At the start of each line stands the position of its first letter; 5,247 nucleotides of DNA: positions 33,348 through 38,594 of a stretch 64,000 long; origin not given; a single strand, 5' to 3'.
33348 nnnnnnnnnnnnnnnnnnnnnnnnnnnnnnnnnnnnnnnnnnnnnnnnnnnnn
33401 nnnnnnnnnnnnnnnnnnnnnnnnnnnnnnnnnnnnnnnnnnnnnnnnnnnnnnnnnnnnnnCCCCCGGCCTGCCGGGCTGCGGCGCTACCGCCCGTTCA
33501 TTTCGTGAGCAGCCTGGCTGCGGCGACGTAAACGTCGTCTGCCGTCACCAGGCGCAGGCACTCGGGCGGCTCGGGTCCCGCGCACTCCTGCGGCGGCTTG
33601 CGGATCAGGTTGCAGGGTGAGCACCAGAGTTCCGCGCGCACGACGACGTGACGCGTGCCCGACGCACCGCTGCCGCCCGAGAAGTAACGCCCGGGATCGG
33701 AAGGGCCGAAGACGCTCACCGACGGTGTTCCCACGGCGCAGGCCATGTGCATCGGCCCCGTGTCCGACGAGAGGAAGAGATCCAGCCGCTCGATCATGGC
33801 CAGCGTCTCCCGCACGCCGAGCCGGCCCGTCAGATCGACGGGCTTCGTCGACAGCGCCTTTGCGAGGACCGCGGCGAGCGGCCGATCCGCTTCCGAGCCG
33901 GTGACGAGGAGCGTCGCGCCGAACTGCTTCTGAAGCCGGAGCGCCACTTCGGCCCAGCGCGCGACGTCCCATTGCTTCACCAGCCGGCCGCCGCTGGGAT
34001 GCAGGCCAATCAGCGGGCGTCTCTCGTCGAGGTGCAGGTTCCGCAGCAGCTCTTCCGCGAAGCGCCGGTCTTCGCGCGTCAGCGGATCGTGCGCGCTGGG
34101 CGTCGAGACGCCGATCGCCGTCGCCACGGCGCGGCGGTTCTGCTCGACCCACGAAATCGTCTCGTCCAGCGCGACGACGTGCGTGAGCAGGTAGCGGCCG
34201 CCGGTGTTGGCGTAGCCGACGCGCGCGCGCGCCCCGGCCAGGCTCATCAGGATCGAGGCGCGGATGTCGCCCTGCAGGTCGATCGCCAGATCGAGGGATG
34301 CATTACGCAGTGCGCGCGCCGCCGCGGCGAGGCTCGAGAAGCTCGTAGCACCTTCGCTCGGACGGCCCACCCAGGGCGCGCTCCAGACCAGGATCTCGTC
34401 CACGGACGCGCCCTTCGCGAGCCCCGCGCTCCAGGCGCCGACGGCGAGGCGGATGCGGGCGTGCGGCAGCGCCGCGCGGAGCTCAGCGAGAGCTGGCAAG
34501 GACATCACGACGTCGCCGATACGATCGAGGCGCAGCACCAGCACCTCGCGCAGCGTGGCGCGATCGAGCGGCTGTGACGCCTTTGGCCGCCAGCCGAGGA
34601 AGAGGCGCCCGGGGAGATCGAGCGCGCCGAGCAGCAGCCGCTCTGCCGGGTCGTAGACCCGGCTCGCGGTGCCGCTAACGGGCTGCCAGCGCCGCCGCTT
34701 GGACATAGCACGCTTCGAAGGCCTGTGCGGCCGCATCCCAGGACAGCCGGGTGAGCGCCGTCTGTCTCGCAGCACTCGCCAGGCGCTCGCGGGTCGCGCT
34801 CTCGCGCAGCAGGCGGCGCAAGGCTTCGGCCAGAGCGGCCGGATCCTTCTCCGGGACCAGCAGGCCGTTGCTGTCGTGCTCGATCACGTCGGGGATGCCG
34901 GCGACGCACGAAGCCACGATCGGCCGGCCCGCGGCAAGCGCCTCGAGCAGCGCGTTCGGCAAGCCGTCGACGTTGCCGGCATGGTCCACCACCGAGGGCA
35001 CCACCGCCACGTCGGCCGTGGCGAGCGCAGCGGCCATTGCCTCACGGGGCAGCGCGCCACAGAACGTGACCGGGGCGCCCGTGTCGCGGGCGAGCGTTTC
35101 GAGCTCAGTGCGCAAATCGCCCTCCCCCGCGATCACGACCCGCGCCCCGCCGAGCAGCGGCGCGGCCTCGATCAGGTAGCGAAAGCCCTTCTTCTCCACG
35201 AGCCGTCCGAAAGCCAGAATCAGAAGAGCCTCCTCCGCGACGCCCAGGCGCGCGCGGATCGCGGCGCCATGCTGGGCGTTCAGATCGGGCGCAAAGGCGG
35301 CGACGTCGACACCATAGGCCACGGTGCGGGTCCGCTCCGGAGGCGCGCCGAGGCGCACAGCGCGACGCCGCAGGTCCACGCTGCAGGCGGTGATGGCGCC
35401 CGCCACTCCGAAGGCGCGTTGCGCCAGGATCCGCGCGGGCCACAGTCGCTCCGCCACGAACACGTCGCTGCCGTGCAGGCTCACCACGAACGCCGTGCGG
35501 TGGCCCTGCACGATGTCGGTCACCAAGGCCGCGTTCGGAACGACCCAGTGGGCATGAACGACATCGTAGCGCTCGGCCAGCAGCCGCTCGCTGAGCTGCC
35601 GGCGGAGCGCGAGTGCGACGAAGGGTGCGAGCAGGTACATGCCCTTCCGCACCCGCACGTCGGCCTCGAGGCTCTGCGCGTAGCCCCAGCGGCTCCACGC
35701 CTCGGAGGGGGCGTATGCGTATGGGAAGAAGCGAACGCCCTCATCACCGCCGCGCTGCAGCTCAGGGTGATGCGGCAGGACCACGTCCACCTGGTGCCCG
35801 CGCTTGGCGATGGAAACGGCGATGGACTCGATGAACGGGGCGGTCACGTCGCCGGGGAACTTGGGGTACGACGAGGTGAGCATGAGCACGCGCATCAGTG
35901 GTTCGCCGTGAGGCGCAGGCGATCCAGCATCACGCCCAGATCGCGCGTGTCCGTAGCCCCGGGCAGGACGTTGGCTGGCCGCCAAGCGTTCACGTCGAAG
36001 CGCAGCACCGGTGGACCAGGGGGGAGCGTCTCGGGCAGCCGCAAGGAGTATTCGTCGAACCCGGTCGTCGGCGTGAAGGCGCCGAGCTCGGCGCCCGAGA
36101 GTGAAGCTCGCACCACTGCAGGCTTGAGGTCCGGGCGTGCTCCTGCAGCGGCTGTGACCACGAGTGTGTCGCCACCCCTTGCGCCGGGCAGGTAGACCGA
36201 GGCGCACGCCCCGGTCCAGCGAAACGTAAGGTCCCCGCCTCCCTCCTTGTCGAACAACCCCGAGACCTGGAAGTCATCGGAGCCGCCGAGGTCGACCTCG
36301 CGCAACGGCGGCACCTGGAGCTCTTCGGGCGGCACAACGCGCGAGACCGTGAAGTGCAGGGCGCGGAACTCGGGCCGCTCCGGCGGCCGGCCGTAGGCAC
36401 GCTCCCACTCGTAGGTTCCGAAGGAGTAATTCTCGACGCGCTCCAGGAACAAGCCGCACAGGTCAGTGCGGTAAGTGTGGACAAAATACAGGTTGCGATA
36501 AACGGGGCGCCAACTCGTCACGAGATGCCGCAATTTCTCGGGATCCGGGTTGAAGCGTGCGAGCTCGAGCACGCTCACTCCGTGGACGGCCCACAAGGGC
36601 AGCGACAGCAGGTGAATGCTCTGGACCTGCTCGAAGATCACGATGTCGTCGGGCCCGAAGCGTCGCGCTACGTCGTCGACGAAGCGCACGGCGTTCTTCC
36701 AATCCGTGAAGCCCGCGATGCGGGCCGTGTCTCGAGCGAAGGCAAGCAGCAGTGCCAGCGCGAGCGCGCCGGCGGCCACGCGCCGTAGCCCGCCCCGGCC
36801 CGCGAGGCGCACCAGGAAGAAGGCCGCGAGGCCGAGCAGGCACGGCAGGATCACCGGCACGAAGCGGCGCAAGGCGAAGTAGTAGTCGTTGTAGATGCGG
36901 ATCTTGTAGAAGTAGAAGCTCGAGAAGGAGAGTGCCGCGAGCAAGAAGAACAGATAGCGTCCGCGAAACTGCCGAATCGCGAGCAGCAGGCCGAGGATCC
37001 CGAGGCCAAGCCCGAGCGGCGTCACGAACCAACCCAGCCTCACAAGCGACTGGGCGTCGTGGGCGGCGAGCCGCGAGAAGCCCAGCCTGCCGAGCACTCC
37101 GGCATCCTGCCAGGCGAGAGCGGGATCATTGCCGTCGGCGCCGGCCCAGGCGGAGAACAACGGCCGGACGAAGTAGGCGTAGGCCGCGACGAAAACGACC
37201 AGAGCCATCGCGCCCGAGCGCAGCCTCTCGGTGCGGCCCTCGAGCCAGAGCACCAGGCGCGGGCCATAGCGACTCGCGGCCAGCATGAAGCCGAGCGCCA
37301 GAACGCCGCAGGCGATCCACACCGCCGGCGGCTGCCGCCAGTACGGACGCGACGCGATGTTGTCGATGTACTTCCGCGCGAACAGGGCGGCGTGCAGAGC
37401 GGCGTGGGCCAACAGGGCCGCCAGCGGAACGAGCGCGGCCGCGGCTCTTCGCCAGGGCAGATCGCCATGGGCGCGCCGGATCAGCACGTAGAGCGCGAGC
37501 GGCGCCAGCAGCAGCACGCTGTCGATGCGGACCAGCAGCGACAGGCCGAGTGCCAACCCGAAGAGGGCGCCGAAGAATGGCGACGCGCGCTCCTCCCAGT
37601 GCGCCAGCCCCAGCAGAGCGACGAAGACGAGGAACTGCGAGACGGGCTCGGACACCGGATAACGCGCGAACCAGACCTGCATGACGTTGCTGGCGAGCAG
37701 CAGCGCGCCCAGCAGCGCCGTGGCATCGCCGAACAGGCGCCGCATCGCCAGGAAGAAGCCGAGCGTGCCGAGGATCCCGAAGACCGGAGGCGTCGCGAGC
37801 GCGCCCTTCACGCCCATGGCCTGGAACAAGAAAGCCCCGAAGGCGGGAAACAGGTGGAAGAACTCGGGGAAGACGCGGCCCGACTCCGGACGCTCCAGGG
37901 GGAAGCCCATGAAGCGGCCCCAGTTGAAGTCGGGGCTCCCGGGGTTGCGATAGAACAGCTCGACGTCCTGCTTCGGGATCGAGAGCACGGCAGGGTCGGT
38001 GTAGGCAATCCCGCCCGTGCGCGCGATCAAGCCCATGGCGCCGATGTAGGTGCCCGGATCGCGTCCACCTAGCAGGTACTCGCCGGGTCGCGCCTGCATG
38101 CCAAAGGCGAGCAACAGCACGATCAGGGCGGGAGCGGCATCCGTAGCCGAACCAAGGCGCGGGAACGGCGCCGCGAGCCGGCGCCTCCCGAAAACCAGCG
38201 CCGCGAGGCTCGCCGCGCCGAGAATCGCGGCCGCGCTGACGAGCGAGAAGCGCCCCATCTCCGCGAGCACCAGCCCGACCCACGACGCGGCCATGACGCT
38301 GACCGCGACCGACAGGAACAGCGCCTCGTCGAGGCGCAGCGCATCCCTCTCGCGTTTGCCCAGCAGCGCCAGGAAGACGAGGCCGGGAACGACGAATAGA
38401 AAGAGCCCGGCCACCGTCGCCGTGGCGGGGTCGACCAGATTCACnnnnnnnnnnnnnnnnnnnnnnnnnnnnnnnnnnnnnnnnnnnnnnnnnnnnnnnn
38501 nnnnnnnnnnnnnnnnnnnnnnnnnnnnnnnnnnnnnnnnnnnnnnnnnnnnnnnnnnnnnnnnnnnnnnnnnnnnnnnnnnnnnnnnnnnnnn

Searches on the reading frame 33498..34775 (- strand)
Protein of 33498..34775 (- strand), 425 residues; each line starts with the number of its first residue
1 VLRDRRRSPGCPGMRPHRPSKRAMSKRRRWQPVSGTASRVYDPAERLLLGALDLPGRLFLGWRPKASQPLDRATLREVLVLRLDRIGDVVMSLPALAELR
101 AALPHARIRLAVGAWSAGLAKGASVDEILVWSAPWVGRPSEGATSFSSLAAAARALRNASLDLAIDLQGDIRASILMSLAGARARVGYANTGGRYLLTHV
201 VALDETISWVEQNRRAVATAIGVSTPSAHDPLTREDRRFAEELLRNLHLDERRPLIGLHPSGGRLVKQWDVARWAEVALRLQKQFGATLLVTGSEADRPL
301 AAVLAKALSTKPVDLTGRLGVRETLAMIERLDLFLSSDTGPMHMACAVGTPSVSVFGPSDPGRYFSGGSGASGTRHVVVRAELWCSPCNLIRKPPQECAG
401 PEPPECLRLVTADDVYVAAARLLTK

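Call 8: search_protein_families(library=pfam, proteins=[window:33498-34775:-], max_evalue=0.001)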
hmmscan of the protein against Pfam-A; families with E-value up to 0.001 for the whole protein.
window:33498-34775:- (425 aa): 1 family
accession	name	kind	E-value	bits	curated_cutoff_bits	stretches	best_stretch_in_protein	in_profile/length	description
PF01075.23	Glyco_transf_9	-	4.9e-37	128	22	1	151-389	3-237/247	Glycosyltransferase family 9 (heptosyltransferase)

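Call 55: search_protein_families(library=ncbifam, proteins=[window:33498-34775:-], max_evalue=0.01)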
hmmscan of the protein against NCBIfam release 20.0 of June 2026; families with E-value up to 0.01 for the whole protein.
window:33498-34775:- (425 aa): 6 families
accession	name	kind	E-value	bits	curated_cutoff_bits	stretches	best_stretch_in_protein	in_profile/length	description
TIGR02193.1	heptsyl_trn_I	equivalog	1.4e-30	106.6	185.3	1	78-366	2-291/320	lipopolysaccharide heptosyltransferase I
TIGR02195.1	heptsyl_trn_II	equivalog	1.2e-27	96.9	134.6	1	78-391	2-312/339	lipopolysaccharide heptosyltransferase II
TIGR02201.1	heptsyl_trn_III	equivalog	2.6e-21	76.1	170.2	1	78-360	2-290/344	putative lipopolysaccharide heptosyltransferase III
NF007742.0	PRK10422.1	equivalog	4.8e-19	68.4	467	1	74-360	4-292/352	lipopolysaccharide core heptosyltransferase RfaQ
NF008204.0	PRK10964.1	equivalog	3.3e-17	62.6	437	1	77-364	2-287/322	lipopolysaccharide heptosyltransferase RfaC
NF008162.0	PRK10916.1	equivalog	6.7e-16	58.4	569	1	78-361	3-292/348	ADP-heptose--LPS heptosyltransferase RfaF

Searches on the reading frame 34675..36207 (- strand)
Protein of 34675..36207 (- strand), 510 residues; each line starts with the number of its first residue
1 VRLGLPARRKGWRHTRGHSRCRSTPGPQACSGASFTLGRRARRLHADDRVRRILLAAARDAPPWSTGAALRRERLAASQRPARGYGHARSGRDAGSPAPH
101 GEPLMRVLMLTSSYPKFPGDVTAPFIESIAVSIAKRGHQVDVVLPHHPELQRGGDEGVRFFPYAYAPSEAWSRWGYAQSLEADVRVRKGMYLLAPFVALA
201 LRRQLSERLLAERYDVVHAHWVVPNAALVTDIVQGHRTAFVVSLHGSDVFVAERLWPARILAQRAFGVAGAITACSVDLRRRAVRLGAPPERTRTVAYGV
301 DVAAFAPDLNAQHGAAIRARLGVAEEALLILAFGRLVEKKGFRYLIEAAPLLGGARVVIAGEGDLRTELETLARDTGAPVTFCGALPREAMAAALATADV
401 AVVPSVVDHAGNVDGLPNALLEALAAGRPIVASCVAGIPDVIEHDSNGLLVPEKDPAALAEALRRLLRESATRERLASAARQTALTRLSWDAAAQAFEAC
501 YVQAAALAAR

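Call 8: search_protein_families(library=pfam, proteins=[window:34675-36207:-], max_evalue=0.001)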
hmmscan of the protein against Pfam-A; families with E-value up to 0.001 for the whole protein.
window:34675-36207:- (510 aa): 7 families
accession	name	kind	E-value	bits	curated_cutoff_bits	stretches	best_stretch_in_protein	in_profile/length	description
PF13692.12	Glyco_trans_1_4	-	1.2e-33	116.8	27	1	329-468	3-141/142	Glycosyl transferases group 1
PF00534.26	Glycos_transf_1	-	2.4e-33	115.5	26.4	1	317-482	5-171/172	Glycosyl transferases group 1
PF13439.12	Glyco_transf_4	-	3.5e-15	56.9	28.5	1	127-302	9-168/170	Glycosyltransferase Family 4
PF13579.12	Glyco_trans_4_4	-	3e-14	54.1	29.7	1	124-299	5-158/158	Glycosyl transferase 4-like domain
PF13524.12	Glyco_trans_1_2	-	5e-12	46.4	25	1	344-498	4-143/144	Glycosyl transferase-like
PF20706.3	GT4-conflict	-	1.8e-06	27.7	26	1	324-496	194-384/385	Family 4 Glycosyltransferase in conflict systems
PF13477.12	Glyco_trans_4_2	-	5.2e-06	27.1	23.4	1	125-253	12-115/139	Glycosyl transferase 4-like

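Call 9: search_protein_families(library=ncbifam, proteins=[window:34675-36207:-], max_evalue=0.01)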
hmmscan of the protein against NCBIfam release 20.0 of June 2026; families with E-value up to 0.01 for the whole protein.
window:34675-36207:- (510 aa): 40 families (the best 25 are shown)
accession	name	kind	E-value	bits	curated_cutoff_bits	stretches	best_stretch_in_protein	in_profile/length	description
NF047684.1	TeichurnBiosyTuaC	equivalog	3.3e-30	105.3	550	1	213-503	108-388/391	teichuronic acid biosynthesis protein TuaC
TIGR03088.1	stp2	hypoth_equivalog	1.2e-29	103.5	409.05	1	244-503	111-372/374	TIGR03088 family PEP-CTERM/XrtA system glycosyltransferase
NF041876.1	EPS_EpsE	equivalog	2.4e-27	96.2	400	1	287-496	182-388/389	exopolysaccharide biosynthesis GT4 family glycosyltransferase EpsE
TIGR03999.1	thiol_BshA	equivalog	8.6e-26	90.7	273.7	1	192-504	63-373/375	N-acetyl-alpha-D-glucosaminyl L-malate synthase BshA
NF007640.0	PRK10307.1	subfamily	3.5e-25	88.8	276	1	272-499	175-402/411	WcaI family glycosyltransferase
TIGR04063.1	stp3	hypoth_equivalog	5.6e-24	84.8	442.05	1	245-504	134-395/397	TIGR04063 family PEP-CTERM/XrtA system glycosyltransferase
TIGR03449.1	mycothiol_MshA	equivalog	1.9e-23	83.1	462.5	1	193-505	84-404/406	D-inositol-3-phosphate glycosyltransferase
TIGR02149.1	glgA_Coryne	subfamily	1.1e-22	80.7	302.4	1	262-497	138-383/391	glycogen synthase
TIGR04005.1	wcaL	equivalog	4.6e-22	78.4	537.6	1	244-468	150-369/406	colanic acid biosynthesis glycosyltransferase WcaL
TIGR04047.1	MSMEG_0565_glyc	hypoth_equivalog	5.6e-22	78.3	259.85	1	203-501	77-371/373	MSMEG_0565 family glycosyltransferase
NF038229.1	Glyco4_Geo_Pelo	equivalog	7.2e-19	68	400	1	203-503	45-335/338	GPMC system family 4 glycosyltransferase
NF053787.1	GlcN_PG_synth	equivalog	3e-17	62.5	480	1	293-502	166-357/361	N-acetylglucosaminyl phosphatidylglycerol synthase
TIGR02095.1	glgA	subfamily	5.8e-17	61.5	328.45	1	314-503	279-476/477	glycogen/starch synthase, ADP-glucose type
TIGR04157.1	glyco_rSAM_CFB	subfamily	1.4e-14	53.9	400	1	309-471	209-376/406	TIGR04157 family glycosyltransferase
NF038298.1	EPS_HpsO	equivalog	1.5e-14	53.6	575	1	298-496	176-379/388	hormogonium polysaccharide biosynthesis glycosyltransferase HpsO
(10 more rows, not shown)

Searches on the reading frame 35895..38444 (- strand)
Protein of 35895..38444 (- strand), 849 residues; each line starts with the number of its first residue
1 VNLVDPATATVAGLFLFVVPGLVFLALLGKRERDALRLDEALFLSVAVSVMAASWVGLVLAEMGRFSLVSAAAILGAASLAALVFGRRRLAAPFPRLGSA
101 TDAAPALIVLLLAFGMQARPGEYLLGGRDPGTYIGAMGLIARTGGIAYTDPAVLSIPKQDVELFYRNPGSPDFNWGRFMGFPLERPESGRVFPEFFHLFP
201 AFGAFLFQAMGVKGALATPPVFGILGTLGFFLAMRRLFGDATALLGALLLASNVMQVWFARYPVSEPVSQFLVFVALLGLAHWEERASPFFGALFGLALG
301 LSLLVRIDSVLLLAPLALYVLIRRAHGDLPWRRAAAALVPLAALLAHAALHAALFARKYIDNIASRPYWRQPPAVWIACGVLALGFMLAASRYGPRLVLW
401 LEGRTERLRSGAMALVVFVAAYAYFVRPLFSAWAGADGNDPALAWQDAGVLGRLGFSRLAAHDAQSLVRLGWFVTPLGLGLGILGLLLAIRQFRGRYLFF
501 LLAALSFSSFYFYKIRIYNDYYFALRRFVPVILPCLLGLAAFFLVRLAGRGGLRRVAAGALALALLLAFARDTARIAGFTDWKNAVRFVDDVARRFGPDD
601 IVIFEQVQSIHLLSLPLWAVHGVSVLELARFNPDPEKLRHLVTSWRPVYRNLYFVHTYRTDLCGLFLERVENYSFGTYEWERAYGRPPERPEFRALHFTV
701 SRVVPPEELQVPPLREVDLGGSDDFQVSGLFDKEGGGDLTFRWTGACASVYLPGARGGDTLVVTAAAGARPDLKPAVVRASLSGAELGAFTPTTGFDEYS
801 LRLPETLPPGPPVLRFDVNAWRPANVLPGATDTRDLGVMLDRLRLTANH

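Call 3: search_protein_families(library=pfam, proteins=[window:35895-38444:-], max_evalue=0.01)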
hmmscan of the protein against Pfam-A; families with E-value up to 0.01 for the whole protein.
window:35895-38444:- (849 aa): 1 family
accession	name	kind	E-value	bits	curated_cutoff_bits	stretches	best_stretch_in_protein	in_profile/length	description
PF13231.12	PMT_2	-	4.3e-07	30.7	26.1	1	219-341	28-151/160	Dolichyl-phosphate-mannose-protein mannosyltransferase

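Call 9: search_protein_families(library=ncbifam, proteins=[window:35895-38444:-], max_evalue=0.01)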
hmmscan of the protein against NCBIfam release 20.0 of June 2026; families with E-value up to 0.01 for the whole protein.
window:35895-38444:- (849 aa): 1 family
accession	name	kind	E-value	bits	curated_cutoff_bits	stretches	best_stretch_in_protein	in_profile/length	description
NF047440.1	LA3751_2_3_fam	subfamily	0.00057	18.8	200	1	191-325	77-212/460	LA_3751/LA_3752 family putative glycosyltransferase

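Call 32: search_solved_structures(query=window:35895-38444:-, max_evalue=1)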
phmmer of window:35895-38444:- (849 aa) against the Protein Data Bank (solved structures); distinct sequences matched with E-value up to 1: 0.
